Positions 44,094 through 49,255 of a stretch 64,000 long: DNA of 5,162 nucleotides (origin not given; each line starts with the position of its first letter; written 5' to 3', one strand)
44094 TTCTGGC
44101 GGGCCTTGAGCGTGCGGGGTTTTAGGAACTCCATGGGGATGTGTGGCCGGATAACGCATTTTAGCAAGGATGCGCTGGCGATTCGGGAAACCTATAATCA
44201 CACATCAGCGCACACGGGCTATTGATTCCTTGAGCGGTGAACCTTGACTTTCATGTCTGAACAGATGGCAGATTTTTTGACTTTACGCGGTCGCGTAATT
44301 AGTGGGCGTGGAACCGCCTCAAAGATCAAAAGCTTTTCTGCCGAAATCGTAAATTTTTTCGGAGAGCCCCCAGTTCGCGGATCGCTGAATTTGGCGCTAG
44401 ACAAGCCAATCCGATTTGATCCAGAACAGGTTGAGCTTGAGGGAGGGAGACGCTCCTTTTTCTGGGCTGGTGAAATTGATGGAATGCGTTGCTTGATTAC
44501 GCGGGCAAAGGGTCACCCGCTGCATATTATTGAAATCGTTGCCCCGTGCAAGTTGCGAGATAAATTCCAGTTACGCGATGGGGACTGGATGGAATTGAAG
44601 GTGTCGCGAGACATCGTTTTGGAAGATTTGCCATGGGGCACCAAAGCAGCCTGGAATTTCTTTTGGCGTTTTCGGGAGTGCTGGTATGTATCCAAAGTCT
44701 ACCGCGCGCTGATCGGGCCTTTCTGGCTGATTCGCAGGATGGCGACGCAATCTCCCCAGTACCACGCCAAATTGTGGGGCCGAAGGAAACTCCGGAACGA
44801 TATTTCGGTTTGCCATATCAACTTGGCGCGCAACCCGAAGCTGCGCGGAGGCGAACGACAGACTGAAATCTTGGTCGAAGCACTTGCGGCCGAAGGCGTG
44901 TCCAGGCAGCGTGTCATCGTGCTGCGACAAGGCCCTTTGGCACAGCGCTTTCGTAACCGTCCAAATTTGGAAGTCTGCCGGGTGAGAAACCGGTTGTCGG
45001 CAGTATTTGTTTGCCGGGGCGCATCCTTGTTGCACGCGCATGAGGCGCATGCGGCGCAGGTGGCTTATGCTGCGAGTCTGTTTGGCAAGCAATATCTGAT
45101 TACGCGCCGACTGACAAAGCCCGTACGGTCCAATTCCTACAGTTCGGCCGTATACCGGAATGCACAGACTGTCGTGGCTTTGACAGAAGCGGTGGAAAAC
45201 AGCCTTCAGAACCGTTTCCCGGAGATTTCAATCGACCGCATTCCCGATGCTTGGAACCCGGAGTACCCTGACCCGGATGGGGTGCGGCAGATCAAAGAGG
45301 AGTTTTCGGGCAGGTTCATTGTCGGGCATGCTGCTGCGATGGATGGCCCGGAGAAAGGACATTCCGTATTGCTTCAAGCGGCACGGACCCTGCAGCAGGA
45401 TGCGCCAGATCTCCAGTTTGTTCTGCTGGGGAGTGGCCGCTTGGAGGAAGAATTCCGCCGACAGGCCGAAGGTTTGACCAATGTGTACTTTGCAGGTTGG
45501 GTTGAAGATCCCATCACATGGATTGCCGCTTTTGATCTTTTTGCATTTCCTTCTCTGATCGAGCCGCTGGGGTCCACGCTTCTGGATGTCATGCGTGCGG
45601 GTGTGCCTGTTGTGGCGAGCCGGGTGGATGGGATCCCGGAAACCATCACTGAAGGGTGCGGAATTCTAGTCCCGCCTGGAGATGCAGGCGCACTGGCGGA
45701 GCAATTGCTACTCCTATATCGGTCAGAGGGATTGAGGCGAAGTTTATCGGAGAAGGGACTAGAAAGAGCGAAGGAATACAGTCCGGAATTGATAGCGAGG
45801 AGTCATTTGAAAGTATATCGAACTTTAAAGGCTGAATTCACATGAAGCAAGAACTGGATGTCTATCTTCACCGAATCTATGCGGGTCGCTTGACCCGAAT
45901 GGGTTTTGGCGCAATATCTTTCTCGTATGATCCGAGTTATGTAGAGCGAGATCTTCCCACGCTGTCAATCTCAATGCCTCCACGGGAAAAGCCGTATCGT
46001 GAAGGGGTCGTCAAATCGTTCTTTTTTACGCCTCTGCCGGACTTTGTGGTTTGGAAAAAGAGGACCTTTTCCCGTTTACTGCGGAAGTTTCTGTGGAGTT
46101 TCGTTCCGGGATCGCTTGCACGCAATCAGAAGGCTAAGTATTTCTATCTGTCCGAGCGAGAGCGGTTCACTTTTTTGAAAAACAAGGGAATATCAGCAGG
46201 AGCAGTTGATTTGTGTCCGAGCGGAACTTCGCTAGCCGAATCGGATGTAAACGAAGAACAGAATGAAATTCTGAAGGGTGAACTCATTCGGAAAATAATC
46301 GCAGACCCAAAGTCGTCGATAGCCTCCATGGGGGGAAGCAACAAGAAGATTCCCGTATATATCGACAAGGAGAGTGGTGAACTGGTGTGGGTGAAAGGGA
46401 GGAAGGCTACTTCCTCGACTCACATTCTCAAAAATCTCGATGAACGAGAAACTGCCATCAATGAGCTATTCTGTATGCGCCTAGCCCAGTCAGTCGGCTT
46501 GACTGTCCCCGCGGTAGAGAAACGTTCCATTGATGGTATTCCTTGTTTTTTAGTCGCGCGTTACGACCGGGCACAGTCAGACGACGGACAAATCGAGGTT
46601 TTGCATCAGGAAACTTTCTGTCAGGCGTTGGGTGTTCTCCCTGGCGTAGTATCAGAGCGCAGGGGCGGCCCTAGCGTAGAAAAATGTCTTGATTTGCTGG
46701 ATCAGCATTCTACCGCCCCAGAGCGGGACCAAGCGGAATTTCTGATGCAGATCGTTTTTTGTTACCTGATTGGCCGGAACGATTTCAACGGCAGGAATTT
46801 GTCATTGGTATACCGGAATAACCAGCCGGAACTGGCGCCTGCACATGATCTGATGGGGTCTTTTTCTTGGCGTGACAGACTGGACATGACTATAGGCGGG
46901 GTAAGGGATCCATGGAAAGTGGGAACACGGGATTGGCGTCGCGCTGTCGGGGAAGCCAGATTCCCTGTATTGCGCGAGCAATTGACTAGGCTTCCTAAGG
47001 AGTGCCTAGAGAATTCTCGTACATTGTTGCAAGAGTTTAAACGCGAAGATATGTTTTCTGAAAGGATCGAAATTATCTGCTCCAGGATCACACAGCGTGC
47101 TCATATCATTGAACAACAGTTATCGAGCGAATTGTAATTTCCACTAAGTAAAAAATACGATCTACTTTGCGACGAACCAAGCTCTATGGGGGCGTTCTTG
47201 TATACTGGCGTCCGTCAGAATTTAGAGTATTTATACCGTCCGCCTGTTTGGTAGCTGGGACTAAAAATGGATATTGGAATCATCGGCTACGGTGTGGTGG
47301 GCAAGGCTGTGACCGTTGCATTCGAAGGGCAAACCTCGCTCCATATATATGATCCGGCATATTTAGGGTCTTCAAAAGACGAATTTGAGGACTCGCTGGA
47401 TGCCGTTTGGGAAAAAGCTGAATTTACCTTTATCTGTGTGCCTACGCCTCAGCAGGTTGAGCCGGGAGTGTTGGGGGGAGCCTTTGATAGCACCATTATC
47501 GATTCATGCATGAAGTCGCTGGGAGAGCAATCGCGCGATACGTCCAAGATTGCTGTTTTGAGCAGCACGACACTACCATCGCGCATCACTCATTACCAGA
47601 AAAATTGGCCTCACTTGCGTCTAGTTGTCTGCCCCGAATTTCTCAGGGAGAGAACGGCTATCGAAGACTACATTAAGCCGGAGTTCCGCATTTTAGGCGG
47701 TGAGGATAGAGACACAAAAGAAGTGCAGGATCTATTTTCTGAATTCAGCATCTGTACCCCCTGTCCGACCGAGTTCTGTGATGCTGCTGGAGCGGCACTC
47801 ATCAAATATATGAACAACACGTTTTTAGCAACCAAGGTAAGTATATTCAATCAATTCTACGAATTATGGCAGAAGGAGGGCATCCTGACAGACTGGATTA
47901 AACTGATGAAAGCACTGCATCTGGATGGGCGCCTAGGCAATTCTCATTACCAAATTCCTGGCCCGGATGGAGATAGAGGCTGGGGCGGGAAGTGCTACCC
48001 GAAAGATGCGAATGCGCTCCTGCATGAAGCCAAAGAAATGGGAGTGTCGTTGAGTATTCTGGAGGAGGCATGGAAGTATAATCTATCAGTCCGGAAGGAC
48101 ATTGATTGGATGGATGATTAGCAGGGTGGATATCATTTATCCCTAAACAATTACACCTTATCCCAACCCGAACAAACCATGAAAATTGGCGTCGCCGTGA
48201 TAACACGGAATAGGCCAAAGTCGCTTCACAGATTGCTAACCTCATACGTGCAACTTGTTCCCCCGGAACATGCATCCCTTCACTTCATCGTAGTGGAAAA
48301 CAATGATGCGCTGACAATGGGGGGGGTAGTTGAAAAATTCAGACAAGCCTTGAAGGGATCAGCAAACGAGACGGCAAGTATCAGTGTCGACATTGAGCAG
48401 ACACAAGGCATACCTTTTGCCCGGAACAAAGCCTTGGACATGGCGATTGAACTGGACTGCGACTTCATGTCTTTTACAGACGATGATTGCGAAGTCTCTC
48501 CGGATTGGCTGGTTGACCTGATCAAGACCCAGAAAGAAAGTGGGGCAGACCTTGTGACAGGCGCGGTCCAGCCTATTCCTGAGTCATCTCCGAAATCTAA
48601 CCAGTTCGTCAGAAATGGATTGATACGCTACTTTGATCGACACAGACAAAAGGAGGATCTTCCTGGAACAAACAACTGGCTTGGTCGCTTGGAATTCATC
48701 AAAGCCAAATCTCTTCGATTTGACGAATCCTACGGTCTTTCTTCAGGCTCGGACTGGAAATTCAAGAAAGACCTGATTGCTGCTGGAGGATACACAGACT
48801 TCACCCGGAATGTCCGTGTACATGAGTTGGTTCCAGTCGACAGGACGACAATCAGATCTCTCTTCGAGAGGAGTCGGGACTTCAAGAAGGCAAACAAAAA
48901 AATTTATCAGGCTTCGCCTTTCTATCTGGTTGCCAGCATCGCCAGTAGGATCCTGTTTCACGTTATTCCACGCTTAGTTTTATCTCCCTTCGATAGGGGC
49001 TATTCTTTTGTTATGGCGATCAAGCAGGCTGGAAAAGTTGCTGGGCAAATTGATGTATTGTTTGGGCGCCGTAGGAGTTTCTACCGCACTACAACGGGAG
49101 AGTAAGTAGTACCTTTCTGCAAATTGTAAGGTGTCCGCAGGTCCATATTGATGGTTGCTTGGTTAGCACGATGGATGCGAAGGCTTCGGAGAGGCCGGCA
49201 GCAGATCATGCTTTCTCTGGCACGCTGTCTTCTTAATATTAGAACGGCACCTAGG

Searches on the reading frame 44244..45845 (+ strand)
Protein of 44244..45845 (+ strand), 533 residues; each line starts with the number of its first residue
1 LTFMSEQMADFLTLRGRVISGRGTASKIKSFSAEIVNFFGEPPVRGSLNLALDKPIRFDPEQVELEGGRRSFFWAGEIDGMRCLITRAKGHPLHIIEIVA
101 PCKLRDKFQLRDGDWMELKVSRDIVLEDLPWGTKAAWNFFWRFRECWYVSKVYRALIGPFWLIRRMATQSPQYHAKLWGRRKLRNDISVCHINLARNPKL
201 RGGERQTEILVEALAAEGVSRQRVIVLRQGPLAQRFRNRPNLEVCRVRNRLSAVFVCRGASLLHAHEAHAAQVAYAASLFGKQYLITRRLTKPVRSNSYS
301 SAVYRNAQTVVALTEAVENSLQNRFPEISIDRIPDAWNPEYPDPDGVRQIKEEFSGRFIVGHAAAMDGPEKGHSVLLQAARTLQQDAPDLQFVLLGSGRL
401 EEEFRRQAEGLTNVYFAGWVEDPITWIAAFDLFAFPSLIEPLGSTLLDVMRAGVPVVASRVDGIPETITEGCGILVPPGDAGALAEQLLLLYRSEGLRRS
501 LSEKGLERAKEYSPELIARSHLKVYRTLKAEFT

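Call 30: search_protein_families(library=pfam, proteins=[window:44244-45845:+], max_evalue=0.00001)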
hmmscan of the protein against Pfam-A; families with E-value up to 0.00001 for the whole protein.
window:44244-45845:+ (533 aa): 3 families
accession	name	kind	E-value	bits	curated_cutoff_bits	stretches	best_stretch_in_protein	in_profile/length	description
PF13692.12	Glyco_trans_1_4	-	1.5e-30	106.8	27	1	359-492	3-140/142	Glycosyl transferases group 1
PF00534.26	Glycos_transf_1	-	6.3e-27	94.6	26.4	1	368-506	25-170/172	Glycosyl transferases group 1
PF01982.22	CTP-dep_RFKase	-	5e-07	30.1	25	1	27-120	13-121/121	Domain of unknown function DUF120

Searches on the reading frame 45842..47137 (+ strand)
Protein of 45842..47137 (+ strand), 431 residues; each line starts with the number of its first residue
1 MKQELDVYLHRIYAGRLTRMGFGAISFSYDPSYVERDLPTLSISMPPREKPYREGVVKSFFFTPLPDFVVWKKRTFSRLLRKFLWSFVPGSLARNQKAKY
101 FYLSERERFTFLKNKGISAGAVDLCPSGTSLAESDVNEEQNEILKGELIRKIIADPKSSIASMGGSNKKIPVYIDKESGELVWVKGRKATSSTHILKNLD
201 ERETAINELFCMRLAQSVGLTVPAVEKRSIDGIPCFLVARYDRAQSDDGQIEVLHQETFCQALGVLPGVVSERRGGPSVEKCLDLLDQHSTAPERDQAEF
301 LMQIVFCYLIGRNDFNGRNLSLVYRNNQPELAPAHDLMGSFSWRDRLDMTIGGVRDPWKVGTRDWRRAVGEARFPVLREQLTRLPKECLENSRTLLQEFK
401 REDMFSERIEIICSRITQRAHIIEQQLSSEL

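Call 30: search_protein_families(library=pfam, proteins=[window:45842-47137:+], max_evalue=0.00001)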
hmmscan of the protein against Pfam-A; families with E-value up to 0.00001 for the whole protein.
window:45842-47137:+ (431 aa): 2 families
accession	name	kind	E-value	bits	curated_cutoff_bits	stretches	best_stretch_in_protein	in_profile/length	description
PF07804.18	HipA_C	-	3.6e-33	115.5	30.5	1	162-365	2-184/213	HipA-like C-terminal domain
PF13657.11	Couple_hipA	-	1.7e-11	44.9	22.5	1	5-67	1-63/99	HipA N-terminal domain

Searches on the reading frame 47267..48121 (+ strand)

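Call 30: search_protein_families(library=pfam, proteins=[window:47267-48121:+], max_evalue=0.00001)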
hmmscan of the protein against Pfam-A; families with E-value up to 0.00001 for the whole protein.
window:47267-48121:+ (284 aa): 2 families
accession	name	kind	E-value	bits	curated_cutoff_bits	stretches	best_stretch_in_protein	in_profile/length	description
PF00984.24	UDPG_MGDP_dh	-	7.3e-18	64.9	25.4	1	176-272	3-92/94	UDP-glucose/GDP-mannose dehydrogenase family, central domain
PF03721.20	UDPG_MGDP_dh_N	-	3.9e-14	53.1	27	1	36-152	62-182/187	UDP-glucose/GDP-mannose dehydrogenase family, NAD binding domain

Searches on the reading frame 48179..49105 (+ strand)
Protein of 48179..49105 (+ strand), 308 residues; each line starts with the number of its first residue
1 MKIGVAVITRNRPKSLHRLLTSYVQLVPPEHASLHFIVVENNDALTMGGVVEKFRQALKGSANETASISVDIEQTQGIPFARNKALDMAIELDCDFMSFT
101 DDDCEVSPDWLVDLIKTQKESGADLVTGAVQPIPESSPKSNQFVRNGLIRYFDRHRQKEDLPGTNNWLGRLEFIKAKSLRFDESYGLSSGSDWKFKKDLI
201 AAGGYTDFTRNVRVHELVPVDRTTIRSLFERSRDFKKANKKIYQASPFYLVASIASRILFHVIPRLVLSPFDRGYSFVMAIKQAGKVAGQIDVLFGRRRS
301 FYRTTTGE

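Call 30: search_protein_families(library=pfam, proteins=[window:48179-49105:+], max_evalue=0.00001)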
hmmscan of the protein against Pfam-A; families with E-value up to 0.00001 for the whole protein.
window:48179-49105:+ (308 aa): 1 family
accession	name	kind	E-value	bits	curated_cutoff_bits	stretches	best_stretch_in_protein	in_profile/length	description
PF00535.33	Glycos_transf_2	-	1.7e-10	41.5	23.3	1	5-145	2-130/168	Glycosyl transferase family 2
